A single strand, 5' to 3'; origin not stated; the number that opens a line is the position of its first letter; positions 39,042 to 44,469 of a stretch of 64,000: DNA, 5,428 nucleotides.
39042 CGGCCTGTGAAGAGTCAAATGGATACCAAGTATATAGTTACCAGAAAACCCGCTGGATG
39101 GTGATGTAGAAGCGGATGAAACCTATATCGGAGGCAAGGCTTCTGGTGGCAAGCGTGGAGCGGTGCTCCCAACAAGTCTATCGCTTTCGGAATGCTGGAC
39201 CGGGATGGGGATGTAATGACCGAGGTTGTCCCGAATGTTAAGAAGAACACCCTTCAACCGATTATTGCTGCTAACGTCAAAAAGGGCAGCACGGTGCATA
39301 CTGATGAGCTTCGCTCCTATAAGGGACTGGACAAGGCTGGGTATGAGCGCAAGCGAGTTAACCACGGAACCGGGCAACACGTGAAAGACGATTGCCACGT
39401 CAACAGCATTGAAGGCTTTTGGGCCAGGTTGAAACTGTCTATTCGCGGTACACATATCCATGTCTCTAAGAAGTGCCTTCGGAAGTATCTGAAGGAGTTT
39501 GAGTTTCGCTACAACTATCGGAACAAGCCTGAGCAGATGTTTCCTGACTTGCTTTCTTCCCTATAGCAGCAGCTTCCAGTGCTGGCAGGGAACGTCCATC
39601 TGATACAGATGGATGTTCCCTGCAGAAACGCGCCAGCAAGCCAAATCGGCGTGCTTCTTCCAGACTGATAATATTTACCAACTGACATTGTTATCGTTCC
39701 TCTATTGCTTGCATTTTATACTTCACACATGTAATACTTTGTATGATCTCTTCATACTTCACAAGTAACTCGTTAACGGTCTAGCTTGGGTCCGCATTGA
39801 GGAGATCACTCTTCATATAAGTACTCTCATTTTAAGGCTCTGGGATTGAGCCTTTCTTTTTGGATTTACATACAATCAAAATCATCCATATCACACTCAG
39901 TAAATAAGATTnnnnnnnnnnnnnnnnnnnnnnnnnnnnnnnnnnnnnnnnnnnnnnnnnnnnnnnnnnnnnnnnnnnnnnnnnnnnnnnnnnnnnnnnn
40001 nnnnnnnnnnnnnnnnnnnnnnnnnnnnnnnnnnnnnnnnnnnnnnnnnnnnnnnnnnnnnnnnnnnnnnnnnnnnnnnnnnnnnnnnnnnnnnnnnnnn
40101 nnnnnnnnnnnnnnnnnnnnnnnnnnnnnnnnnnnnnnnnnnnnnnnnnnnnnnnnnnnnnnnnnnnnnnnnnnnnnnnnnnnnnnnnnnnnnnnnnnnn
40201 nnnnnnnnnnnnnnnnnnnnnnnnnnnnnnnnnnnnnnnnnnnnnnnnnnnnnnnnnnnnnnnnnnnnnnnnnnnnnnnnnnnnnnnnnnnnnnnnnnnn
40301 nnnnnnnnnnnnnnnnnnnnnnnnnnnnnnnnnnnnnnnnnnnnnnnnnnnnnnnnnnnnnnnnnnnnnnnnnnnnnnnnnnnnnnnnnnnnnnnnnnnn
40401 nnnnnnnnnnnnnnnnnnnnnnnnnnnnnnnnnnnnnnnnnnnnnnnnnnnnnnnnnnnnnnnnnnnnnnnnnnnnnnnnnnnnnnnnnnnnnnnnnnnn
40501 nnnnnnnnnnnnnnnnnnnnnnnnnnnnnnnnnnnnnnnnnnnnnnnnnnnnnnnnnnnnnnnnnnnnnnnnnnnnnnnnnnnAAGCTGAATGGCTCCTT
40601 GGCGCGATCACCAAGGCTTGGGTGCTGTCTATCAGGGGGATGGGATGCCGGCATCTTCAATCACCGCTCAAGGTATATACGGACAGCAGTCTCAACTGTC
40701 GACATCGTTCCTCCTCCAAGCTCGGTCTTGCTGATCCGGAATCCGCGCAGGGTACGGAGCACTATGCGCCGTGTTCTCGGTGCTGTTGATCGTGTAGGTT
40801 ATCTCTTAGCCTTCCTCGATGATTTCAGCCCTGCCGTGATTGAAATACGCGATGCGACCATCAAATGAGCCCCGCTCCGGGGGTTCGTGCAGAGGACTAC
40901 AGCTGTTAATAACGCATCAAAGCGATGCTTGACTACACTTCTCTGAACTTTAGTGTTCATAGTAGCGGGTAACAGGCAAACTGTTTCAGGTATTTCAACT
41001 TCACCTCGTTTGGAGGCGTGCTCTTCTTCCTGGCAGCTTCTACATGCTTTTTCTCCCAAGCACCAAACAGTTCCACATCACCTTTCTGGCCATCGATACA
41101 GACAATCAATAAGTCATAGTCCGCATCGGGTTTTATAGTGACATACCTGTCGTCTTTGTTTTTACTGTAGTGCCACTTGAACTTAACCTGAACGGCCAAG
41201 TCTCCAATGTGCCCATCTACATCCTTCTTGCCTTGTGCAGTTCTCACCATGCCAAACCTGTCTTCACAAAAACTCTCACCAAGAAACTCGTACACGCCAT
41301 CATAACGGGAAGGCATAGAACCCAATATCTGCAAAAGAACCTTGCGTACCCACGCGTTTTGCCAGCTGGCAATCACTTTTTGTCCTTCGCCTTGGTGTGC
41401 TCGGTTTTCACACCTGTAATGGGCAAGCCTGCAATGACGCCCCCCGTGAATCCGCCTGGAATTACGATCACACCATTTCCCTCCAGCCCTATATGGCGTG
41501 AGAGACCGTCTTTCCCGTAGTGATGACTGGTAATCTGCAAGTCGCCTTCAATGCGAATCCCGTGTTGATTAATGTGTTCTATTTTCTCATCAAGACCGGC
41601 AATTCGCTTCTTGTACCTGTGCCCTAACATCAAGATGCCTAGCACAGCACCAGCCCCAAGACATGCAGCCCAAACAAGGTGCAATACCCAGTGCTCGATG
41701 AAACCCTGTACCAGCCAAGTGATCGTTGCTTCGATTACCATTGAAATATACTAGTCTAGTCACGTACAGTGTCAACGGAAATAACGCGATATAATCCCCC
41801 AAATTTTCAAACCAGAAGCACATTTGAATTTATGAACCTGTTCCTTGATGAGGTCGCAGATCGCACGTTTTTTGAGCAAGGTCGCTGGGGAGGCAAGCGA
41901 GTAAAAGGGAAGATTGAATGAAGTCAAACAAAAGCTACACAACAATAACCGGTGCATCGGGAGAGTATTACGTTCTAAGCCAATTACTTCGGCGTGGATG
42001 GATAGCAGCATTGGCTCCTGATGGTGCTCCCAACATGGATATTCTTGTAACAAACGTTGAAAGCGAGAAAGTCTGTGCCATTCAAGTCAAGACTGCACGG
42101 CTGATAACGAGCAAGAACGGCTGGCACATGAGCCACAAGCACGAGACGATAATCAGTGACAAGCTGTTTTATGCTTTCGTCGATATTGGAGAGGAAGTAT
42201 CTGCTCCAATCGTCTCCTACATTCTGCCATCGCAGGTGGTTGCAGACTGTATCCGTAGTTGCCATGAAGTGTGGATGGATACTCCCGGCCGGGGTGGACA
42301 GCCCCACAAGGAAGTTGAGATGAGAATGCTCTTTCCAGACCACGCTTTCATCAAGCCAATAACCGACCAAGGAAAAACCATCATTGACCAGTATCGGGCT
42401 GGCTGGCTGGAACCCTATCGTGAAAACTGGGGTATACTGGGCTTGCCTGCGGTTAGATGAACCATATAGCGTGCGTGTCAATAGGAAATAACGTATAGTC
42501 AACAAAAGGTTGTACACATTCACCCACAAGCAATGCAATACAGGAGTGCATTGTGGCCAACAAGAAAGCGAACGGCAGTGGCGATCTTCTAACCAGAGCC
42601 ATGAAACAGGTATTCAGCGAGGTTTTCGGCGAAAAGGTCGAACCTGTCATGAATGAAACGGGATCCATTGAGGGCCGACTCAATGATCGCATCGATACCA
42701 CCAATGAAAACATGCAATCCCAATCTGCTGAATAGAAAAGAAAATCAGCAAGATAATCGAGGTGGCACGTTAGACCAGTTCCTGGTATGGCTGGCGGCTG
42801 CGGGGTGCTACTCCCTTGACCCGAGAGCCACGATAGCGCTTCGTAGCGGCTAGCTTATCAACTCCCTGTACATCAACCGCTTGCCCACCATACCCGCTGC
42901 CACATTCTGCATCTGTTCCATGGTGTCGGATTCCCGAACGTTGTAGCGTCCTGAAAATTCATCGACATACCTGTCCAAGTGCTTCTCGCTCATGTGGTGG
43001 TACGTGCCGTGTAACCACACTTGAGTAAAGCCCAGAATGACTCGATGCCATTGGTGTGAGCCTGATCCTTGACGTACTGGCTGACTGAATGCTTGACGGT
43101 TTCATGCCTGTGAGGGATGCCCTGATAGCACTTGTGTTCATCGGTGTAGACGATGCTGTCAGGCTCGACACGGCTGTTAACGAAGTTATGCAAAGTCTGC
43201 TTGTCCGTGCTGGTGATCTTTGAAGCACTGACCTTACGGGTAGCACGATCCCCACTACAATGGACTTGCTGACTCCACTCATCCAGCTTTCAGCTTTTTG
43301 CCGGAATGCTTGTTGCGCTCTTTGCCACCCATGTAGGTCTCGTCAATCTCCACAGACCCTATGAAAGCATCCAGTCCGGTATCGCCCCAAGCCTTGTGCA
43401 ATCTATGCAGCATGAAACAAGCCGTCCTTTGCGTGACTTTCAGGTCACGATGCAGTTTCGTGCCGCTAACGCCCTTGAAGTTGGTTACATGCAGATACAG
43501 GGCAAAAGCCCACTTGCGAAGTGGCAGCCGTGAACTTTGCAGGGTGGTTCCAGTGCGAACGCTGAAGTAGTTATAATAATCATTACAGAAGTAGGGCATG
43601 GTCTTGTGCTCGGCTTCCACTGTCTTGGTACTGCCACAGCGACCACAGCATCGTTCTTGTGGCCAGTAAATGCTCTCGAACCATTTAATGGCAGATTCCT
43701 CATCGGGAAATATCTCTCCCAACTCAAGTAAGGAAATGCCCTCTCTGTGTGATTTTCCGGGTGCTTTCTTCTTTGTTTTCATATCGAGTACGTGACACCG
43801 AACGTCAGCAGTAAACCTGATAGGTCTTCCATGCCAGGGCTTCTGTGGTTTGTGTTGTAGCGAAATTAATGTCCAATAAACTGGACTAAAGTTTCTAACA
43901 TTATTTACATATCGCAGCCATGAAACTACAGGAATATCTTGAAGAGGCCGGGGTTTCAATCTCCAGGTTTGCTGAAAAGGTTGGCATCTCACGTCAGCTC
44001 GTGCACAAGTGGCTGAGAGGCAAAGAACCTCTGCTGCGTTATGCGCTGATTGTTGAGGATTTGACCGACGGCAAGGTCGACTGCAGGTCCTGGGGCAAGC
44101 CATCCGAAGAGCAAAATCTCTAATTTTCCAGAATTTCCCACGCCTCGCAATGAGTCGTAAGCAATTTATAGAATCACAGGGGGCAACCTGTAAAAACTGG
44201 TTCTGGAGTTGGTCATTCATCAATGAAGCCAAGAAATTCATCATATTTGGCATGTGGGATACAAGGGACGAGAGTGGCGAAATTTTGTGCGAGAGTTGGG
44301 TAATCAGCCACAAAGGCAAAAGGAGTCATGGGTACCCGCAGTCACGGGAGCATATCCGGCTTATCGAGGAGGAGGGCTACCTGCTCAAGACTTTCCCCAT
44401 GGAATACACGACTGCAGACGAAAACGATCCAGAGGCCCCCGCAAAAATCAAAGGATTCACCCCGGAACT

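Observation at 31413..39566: Inverted, 5'-truncated IS1595 remnants bracket the high-GC cargo segment; IS1595 copies mark every GC transition in the window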

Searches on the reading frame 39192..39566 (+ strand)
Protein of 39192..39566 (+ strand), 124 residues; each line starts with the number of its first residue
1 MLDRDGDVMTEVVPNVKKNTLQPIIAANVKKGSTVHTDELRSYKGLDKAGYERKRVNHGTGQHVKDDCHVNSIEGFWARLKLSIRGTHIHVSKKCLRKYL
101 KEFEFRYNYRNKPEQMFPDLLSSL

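Call 7: search_protein_families(library=pfam, proteins=[window:39192-39566:+], max_evalue=0.01)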
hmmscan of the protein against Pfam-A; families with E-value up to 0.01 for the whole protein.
window:39192-39566:+ (124 aa): 1 family
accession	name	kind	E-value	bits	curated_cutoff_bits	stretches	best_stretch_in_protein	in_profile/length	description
PF12762.13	DDE_Tnp_IS1595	-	4.1e-32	111.7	27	1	2-108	44-153/153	ISXO2-like transposase domain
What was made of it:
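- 39085..39566 (+): Right transposase stump (R): residues 126-285, with one frameshift near 39140-39165. It starts at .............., the first catalytic Asp. Pfam positions 44-153 (call 7).
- Checked: 39192-39566(+) matches positions 44-153 (E 4.1e-32) (call 7).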

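Call 48: find_encoding_contigs(protein=window:39192-39566:+, flank=10000, max_places=10)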
Protein window:39192-39566:+ (124 aa): 2 contigs read that carry it; 2 places shown.
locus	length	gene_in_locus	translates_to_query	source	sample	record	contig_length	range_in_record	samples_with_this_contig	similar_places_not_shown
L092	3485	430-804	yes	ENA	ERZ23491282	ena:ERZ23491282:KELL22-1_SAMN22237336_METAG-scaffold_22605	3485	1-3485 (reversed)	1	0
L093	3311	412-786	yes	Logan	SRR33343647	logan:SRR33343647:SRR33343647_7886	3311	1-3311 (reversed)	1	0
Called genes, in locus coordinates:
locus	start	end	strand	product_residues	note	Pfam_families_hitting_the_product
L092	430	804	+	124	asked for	PF12762:DDE_Tnp_IS1595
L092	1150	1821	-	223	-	-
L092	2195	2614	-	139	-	-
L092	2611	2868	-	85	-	-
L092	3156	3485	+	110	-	?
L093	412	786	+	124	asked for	PF12762:DDE_Tnp_IS1595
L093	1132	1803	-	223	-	-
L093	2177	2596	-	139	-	-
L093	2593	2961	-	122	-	-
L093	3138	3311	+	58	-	?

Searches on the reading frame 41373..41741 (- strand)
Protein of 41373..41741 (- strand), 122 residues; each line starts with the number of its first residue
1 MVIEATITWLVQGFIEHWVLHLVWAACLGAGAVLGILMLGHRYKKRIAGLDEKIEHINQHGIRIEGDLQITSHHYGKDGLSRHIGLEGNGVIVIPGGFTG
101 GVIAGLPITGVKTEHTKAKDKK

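Call 16: search_protein_families(library=pfam, proteins=[window:41373-41741:-], max_evalue=0.01)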
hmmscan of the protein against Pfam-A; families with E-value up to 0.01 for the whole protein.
window:41373-41741:- (122 aa): 1 family
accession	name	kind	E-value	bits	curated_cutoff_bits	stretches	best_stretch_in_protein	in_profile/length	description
PF06305.16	LapA_dom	-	0.00042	20.6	28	1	17-58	16-60/64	Lipopolysaccharide assembly protein A domain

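Call 60: search_protein_families(library=ncbifam, proteins=[window:41373-41741:-], max_evalue=0.01)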
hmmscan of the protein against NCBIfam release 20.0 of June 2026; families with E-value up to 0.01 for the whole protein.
window:41373-41741:- (122 aa): 0 families

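Call 68: search_protein_families(library=padloc, proteins=[window:41373-41741:-], max_evalue=0.01)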
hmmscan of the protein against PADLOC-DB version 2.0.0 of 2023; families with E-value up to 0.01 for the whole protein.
window:41373-41741:- (122 aa): 0 families

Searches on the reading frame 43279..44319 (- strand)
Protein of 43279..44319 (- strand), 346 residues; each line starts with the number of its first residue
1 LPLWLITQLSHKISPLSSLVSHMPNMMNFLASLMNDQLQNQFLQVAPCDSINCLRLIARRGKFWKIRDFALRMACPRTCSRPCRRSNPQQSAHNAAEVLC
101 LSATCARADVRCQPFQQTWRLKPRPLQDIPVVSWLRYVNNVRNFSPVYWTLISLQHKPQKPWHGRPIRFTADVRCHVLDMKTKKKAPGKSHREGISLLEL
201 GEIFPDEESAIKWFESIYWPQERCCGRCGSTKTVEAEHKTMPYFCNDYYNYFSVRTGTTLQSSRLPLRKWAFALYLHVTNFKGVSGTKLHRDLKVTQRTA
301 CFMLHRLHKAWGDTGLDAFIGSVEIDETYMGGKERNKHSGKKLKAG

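Call 8: search_protein_families(library=pfam, proteins=[window:43279-44319:-], max_evalue=0.01)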
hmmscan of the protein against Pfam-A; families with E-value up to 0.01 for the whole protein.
window:43279-44319:- (346 aa): 2 families
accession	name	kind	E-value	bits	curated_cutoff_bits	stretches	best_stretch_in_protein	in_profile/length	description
PF12760.12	Zn_ribbon_IS1595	-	0.00021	21.6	25.4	1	205-238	1-34/46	Transposase zinc-ribbon domain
PF12762.13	DDE_Tnp_IS1595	-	0.0062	17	27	1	321-344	4-27/153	ISXO2-like transposase domain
